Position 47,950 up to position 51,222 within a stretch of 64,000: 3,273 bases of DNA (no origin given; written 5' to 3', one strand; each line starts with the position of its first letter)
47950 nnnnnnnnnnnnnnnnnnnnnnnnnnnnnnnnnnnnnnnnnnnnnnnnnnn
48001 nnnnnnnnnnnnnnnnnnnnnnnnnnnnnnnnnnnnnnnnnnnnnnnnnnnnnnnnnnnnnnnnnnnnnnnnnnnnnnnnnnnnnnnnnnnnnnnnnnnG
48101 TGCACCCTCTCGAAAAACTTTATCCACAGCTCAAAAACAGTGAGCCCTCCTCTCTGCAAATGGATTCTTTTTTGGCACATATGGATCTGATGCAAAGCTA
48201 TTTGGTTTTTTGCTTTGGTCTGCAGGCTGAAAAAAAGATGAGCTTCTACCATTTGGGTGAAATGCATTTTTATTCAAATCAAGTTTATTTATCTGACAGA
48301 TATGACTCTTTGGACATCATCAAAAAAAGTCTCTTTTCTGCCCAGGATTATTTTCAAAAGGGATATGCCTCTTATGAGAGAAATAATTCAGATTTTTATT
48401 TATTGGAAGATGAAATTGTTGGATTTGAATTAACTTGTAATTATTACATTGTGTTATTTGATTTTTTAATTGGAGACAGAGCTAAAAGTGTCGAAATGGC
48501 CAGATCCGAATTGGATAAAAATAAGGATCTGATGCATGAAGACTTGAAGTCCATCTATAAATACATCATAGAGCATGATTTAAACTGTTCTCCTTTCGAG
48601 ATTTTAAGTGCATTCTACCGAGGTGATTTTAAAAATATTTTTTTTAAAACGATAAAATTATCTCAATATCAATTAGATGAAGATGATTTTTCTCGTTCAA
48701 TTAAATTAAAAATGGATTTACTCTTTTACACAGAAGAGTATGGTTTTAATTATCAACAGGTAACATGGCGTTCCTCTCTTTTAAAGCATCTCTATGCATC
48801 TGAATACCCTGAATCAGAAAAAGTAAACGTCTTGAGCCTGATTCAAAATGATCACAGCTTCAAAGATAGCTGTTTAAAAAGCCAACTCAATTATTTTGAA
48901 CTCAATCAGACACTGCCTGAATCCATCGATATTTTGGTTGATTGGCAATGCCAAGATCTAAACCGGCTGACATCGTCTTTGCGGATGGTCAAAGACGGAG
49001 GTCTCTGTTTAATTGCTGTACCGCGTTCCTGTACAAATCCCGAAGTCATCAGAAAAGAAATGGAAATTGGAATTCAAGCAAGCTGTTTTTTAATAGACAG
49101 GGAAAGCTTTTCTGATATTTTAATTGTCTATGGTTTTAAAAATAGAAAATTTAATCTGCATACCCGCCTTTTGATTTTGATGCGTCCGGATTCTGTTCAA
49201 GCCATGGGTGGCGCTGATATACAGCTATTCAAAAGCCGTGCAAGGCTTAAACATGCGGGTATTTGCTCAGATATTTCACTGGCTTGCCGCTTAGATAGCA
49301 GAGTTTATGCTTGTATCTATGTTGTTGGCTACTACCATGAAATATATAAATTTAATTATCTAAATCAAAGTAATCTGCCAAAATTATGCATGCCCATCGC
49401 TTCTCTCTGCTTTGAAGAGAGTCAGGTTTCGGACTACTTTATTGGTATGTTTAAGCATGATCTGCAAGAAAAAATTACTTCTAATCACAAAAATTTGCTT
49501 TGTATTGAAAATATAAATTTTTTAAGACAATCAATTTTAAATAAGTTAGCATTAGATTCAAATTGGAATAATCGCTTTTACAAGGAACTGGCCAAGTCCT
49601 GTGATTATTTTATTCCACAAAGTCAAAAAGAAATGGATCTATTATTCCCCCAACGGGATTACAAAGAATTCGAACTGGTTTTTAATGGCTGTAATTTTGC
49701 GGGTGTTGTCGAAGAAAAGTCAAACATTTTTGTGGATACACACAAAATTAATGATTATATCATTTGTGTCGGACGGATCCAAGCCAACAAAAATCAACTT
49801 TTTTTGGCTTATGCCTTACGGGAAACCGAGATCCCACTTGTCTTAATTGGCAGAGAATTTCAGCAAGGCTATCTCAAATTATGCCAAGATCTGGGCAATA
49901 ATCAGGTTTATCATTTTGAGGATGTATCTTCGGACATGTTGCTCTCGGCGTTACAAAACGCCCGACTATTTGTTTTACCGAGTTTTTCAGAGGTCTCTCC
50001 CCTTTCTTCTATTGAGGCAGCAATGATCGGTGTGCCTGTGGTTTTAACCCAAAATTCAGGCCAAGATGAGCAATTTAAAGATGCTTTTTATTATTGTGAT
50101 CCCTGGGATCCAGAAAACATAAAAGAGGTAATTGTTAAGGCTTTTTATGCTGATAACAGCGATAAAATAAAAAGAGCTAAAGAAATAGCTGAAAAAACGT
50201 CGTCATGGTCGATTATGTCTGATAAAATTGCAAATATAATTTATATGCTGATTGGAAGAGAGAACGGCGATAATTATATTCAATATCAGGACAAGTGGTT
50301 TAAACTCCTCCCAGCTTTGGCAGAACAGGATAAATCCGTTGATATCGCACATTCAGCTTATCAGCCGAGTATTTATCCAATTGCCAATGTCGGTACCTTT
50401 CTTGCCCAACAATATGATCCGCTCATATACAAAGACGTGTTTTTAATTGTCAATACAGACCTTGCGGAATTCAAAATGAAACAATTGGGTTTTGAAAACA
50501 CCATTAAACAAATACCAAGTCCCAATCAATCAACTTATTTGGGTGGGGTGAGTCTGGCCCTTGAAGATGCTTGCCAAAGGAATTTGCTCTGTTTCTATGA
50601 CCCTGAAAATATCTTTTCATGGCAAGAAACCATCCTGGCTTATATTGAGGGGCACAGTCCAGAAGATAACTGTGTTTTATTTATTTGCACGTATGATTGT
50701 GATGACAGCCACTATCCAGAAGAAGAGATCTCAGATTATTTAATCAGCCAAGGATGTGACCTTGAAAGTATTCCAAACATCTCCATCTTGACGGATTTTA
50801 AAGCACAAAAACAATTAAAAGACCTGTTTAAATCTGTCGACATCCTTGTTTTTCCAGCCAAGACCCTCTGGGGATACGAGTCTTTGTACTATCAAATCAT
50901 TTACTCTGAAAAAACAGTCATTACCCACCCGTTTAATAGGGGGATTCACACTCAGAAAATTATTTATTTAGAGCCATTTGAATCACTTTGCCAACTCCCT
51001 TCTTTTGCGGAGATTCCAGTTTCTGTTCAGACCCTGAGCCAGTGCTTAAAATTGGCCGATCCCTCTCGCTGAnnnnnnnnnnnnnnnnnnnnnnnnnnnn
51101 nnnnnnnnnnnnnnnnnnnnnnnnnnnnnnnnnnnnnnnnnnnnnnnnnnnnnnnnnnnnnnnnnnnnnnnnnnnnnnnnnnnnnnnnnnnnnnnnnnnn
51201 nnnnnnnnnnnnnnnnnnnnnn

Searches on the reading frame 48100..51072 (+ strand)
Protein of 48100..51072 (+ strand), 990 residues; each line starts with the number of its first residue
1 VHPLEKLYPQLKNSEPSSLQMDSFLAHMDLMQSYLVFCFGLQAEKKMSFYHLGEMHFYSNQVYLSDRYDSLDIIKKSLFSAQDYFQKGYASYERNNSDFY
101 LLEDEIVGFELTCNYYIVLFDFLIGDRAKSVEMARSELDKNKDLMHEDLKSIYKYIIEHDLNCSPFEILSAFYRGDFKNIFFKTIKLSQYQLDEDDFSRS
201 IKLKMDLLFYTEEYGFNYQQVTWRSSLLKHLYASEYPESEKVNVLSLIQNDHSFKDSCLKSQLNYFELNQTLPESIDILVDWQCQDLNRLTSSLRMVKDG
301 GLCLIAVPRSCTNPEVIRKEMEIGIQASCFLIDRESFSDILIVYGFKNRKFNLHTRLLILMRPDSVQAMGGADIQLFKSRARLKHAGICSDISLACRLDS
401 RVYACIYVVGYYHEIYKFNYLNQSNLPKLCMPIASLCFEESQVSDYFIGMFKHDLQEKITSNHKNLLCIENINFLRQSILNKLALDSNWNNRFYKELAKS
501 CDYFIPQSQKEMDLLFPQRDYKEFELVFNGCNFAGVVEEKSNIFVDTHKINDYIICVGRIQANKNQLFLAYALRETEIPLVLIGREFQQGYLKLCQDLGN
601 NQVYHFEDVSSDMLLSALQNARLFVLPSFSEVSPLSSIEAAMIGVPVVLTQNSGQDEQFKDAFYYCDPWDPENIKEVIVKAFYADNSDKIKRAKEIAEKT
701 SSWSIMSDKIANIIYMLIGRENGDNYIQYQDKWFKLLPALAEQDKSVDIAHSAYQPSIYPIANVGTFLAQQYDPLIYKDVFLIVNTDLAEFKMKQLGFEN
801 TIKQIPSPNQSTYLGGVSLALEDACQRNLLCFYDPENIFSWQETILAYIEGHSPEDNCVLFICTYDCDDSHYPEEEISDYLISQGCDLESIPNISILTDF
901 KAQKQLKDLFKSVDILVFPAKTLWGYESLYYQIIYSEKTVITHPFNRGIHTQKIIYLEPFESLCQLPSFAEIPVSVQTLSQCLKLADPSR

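Call 54: search_protein_families(library=pfam, proteins=[window:48100-51072:+], max_evalue=0.00001)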
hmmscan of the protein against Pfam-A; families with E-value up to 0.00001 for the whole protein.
window:48100-51072:+ (990 aa): 3 families
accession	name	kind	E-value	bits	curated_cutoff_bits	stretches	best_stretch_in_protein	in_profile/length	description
PF00534.26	Glycos_transf_1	-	4e-19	69.2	26.4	1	552-695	16-167/172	Glycosyl transferases group 1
PF13692.12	Glyco_trans_1_4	-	1.2e-14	55.2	27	1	553-680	3-138/142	Glycosyl transferases group 1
PF20706.3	GT4-conflict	-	1.7e-06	27.7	26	1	610-691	271-346/385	Family 4 Glycosyltransferase in conflict systems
